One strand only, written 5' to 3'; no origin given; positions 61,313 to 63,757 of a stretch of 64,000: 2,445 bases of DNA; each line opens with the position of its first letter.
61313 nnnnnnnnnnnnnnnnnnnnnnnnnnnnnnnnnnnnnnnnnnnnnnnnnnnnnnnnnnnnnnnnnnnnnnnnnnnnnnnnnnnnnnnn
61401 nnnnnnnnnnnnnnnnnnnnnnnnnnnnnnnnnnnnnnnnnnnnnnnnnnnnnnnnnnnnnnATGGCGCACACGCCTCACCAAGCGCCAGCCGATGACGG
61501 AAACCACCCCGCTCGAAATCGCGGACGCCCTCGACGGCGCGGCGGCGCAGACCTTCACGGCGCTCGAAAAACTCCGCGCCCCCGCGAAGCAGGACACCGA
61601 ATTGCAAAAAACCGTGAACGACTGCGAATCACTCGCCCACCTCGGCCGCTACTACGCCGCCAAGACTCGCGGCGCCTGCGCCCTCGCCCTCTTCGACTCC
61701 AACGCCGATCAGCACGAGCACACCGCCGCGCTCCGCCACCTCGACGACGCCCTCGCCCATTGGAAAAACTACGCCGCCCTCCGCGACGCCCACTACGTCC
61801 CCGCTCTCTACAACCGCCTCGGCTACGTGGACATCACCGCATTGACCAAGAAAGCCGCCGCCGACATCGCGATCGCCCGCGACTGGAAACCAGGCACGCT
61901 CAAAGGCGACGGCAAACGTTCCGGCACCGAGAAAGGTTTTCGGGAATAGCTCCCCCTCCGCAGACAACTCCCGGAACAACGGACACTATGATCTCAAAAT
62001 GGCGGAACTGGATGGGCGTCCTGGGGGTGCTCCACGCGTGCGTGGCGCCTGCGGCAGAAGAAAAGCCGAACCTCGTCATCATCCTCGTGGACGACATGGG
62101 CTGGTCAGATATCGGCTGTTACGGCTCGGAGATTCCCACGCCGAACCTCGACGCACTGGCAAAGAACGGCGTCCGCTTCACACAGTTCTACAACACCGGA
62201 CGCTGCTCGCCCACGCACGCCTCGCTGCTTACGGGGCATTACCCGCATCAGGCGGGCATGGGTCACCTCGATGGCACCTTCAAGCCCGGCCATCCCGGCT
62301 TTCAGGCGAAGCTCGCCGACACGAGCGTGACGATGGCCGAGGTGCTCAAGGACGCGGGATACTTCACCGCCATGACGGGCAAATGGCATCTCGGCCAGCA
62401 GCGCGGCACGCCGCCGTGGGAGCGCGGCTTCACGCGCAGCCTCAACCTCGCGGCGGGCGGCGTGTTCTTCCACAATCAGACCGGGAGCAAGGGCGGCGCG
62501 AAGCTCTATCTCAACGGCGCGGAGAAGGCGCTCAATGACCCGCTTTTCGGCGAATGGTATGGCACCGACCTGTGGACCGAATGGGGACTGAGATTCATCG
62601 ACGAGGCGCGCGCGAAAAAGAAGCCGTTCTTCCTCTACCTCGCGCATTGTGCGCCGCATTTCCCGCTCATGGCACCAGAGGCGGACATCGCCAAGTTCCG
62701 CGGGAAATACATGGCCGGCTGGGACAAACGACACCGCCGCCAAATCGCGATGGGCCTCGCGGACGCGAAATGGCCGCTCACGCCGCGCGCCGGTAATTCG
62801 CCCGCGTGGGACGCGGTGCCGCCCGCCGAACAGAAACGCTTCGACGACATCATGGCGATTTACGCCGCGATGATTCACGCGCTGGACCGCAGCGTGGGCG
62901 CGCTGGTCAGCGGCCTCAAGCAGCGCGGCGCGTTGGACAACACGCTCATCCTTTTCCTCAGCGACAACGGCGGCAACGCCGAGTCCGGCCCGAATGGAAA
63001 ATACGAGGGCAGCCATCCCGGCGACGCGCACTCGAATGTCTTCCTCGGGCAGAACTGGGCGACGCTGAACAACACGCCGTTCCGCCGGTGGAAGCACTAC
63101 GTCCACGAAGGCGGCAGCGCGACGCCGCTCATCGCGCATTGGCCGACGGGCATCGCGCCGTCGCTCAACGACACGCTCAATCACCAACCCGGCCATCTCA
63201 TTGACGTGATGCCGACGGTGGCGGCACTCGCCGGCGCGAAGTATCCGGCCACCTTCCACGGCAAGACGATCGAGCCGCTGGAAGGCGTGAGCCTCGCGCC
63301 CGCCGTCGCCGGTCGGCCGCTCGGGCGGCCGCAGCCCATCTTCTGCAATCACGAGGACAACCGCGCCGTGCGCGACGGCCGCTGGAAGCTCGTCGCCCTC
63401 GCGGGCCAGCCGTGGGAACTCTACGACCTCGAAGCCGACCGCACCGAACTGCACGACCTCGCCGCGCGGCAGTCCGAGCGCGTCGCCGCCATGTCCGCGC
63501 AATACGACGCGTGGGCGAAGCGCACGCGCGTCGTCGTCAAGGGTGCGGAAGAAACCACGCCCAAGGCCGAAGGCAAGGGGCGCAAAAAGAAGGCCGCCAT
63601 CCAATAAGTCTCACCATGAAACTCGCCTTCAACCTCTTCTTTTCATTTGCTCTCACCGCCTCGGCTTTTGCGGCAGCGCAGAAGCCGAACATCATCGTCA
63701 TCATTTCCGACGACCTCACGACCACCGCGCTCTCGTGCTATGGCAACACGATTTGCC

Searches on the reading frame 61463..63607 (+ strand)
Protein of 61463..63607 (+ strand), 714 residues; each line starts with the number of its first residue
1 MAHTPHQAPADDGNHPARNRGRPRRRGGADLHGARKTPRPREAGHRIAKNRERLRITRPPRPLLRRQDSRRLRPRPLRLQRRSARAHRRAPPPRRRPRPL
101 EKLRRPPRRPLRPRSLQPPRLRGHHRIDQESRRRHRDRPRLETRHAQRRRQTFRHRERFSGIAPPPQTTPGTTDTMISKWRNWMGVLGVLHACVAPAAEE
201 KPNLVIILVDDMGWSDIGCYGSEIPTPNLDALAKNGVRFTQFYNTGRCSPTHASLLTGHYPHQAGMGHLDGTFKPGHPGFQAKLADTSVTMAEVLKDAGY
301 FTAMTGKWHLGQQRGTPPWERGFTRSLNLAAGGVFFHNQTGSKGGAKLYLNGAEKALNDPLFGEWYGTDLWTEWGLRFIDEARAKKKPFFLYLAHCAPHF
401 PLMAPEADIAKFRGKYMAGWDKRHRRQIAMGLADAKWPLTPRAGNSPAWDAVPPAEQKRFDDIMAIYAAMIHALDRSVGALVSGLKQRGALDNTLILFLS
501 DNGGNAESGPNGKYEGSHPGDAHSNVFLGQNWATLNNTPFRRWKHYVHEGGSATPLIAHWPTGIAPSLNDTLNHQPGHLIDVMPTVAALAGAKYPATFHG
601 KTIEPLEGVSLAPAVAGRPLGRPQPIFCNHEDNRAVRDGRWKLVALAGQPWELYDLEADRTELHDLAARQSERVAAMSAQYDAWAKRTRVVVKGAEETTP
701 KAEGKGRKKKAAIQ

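Call 66: search_protein_families(library=pfam, proteins=[window:61463-63607:+], max_evalue=0.00001)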
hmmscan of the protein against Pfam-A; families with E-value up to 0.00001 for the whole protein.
window:61463-63607:+ (714 aa): 3 families
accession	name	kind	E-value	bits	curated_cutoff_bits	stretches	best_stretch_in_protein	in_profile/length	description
PF00884.28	Sulfatase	-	7.8e-55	186.7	25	1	202-592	1-301/301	Sulfatase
PF01663.27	Phosphodiest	-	4.7e-11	43.3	23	0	204-266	1-62/342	Type I phosphodiesterase / nucleotide pyrophosphatase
PF16347.10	SGSH_C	-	1.1e-09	39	29.3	1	544-670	8-135/154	N-sulphoglucosamine sulphohydrolase, C-terminal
